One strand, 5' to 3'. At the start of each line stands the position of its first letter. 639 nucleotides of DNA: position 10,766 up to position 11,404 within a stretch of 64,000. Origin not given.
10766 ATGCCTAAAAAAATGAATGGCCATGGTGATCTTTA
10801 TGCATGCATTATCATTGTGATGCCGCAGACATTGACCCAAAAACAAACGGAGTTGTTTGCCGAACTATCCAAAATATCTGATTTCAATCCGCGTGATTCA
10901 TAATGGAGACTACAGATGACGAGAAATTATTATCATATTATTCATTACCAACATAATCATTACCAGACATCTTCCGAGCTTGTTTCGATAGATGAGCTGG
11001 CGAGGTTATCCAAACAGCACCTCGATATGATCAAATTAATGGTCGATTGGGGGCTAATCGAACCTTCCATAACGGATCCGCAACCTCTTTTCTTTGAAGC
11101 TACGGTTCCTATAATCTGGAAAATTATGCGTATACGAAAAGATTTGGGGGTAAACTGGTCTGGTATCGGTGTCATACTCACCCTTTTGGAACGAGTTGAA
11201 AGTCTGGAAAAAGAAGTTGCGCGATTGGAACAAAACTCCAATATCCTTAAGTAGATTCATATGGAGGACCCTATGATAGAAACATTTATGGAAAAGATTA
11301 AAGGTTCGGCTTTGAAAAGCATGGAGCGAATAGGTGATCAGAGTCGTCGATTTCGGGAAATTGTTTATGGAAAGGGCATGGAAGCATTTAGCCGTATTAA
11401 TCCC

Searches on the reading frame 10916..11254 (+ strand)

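Call 63: search_protein_families(library=pfam, proteins=[window:10916-11254:+], max_evalue=0.00001)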
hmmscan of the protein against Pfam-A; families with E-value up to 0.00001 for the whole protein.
window:10916-11254:+ (112 aa): 1 family
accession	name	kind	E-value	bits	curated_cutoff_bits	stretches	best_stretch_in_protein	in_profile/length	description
PF13591.12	MerR_2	-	1.8e-18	66.6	29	1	24-106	2-84/84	MerR HTH family regulatory protein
